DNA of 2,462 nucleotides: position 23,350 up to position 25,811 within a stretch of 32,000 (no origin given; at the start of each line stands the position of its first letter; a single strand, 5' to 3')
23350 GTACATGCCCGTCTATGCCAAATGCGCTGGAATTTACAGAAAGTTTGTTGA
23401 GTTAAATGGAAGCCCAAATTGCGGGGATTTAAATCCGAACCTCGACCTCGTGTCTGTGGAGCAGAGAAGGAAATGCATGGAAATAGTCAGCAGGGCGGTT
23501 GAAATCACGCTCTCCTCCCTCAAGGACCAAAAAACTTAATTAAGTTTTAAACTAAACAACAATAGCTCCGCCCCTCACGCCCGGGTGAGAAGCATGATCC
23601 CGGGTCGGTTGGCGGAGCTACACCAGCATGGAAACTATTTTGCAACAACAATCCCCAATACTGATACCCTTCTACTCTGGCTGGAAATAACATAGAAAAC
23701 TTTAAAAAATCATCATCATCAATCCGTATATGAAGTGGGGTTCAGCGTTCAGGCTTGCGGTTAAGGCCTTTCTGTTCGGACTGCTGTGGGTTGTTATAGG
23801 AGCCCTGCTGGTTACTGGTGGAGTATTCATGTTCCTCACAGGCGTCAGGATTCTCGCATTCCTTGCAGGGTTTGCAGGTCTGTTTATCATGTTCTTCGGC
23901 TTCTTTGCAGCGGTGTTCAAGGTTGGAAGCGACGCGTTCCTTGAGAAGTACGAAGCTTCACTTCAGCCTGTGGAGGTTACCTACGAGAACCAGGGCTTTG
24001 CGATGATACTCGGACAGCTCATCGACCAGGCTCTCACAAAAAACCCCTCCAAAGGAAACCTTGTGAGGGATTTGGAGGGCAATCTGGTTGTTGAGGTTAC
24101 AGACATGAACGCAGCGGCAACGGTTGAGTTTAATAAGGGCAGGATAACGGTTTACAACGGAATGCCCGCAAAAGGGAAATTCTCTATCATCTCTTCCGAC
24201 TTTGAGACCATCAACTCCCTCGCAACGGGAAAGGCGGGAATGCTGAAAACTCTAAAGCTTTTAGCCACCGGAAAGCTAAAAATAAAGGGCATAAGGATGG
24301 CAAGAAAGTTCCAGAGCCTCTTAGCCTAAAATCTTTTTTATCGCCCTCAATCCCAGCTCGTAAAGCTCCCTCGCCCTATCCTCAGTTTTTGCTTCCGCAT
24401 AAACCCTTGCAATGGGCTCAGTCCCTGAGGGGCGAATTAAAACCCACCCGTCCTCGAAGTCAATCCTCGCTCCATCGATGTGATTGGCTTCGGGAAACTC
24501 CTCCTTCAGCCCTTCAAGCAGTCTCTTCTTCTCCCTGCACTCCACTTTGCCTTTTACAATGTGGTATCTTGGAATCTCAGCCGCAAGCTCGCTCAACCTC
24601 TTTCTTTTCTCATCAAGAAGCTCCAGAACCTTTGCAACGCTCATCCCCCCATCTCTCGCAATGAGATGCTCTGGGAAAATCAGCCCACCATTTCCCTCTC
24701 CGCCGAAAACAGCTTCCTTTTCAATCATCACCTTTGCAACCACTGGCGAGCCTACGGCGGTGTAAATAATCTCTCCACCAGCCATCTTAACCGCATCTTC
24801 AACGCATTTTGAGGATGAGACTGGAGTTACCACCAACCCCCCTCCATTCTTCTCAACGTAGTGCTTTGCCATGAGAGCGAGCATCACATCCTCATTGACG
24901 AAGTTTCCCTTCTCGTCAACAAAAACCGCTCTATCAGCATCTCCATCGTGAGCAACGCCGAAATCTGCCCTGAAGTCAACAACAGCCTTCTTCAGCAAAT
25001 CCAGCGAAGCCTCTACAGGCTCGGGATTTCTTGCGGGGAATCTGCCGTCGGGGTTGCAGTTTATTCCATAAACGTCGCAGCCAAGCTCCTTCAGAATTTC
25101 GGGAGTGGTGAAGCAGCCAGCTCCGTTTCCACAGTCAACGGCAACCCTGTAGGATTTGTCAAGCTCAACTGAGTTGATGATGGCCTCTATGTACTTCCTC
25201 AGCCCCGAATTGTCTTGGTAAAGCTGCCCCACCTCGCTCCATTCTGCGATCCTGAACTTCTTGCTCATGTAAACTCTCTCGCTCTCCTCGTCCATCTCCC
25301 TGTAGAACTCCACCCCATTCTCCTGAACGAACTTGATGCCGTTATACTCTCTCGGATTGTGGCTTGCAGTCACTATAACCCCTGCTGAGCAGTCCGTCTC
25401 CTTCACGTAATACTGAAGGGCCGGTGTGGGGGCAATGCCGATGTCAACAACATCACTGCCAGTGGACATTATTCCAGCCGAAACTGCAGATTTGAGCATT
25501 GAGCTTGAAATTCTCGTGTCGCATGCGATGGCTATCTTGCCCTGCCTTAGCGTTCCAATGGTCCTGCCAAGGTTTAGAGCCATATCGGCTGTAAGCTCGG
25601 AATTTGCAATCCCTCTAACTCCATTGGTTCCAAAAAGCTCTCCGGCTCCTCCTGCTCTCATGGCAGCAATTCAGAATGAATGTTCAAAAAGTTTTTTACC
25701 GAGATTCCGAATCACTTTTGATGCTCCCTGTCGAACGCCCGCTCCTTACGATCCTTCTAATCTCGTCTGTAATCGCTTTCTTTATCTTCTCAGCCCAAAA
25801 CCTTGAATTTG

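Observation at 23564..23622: Unannotated H/ACA guide sRNA candidate with a predicted target in the LSU rRNA peptidyl-transferase region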

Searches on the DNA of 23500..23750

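Call 13: search_rna_families(source=window, start=23500, end=23750, threshold=evalue, max_evalue=10, show_alignments=4)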
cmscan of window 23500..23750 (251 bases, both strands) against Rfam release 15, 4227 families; matches with E-value up to 10: 5.
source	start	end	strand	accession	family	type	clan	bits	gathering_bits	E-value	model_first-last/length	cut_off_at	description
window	23565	23622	+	RF02795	Pab91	Gene; snRNA; snoRNA; HACA-box;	-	35.7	71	2e-05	1-57/57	no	Pab91 RNA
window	23659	23724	-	RF00152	SNORD79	Gene; snRNA; snoRNA; CD-box;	CL00069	16.5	47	4.8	1-83/83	no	Small nucleolar RNA SNORD79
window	23564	23678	+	RF00065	snoR9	Gene; snRNA; snoRNA; CD-box;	CL00132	15.3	90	0.18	1-128/128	no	Small nucleolar RNA snoR9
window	23562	23597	+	RF00502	TCV_Pr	Cis-reg;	-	14.9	40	2.4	1-34/34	no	Turnip crinkle virus (TCV) core promoter hairpin (Pr)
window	23539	23619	-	RF01581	RUF6-5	Gene; sRNA;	-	12.5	70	8.4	1-156/156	no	Plasmodium RNA of unknown function RUF6-5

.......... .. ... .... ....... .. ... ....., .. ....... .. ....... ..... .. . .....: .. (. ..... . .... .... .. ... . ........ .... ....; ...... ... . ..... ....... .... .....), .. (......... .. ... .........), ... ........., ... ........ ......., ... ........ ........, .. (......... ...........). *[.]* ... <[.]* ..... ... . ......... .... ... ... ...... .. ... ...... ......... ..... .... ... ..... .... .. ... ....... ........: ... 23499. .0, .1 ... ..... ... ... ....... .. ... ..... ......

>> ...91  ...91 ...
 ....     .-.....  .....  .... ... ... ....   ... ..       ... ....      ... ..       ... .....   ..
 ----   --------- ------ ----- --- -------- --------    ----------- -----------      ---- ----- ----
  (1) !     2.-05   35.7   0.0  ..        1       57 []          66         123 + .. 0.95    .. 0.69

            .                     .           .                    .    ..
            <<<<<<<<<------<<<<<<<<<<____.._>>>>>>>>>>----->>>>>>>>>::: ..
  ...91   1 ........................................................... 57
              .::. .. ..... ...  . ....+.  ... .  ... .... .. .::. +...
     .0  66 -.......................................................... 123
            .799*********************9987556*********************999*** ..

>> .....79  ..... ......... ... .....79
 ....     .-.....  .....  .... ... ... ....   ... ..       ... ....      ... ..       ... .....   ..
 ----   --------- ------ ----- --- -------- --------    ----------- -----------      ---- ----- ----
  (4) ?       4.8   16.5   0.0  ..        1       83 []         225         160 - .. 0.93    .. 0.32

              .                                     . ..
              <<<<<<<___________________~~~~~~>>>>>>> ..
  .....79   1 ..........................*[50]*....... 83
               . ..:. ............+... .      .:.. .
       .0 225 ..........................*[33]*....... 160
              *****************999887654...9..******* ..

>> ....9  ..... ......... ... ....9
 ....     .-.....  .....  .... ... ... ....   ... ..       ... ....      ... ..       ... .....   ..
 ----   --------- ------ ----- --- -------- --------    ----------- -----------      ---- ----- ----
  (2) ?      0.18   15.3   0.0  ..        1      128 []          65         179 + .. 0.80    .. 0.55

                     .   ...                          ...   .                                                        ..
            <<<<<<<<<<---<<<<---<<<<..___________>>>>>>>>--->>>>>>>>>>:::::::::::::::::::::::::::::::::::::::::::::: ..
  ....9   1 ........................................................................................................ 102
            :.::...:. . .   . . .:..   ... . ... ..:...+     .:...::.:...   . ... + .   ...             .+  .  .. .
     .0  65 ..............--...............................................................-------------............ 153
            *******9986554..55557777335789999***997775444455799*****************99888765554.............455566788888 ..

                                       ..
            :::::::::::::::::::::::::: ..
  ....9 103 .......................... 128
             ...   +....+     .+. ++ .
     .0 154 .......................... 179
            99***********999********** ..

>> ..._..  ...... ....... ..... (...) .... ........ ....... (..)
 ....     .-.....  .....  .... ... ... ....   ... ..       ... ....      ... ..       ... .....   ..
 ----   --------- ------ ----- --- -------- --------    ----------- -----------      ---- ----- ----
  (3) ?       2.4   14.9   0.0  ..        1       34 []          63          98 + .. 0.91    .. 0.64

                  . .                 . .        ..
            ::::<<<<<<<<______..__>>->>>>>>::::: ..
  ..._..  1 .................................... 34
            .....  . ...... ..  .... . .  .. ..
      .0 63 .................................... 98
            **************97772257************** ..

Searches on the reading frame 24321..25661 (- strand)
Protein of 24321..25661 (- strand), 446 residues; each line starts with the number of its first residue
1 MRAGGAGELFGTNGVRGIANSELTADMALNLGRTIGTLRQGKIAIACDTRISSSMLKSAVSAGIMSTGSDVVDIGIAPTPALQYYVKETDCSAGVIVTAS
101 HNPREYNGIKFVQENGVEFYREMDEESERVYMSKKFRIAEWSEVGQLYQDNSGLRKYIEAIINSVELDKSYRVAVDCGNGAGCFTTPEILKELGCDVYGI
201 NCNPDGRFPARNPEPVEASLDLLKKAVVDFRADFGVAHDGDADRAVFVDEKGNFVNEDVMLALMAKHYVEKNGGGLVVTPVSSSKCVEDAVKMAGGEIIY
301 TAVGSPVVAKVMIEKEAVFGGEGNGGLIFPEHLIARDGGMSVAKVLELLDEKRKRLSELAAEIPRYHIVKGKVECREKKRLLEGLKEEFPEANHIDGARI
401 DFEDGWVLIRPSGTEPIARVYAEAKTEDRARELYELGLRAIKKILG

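Call 9: search_protein_families(library=ncbifam, proteins=[window:24321-25661:-])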
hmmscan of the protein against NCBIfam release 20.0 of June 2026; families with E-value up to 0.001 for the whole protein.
window:24321-25661:- (446 aa): 7 families
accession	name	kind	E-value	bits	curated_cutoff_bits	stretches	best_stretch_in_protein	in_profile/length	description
TIGR03990.1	Arch_GlmM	equivalog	1.7e-175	584.2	439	1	8-438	2-441/444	phosphoglucosamine mutase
TIGR01455.1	glmM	equivalog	2.6e-89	299.9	447.55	1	10-433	1-432/442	phosphoglucosamine mutase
NF007088.0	PRK09542.1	equivalog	2.9e-71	240.8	618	1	11-435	13-447/456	phosphomannomutase/phosphoglucomutase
NF046027.1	PhglucPhmanMutPgmG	equivalog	2.3e-67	227.6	600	1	15-430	15-439/460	phosphoglucomutase/phosphomannomutase PgmG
NF011943.0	PRK15414.1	subfamily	2.8e-48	165.1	801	1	12-428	9-440/456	phosphomannomutase CpsG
NF005737.0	PRK07564.1-1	equivalog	3.7e-13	48.9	378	1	70-361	83-401/543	alpha-D-glucose phosphate-specific phosphoglucomutase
TIGR01132.1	pgm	equivalog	1.4e-09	37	778.05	1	10-329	42-399/546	phosphoglucomutase (alpha-D-glucose-1,6-bisphosphate-dependent)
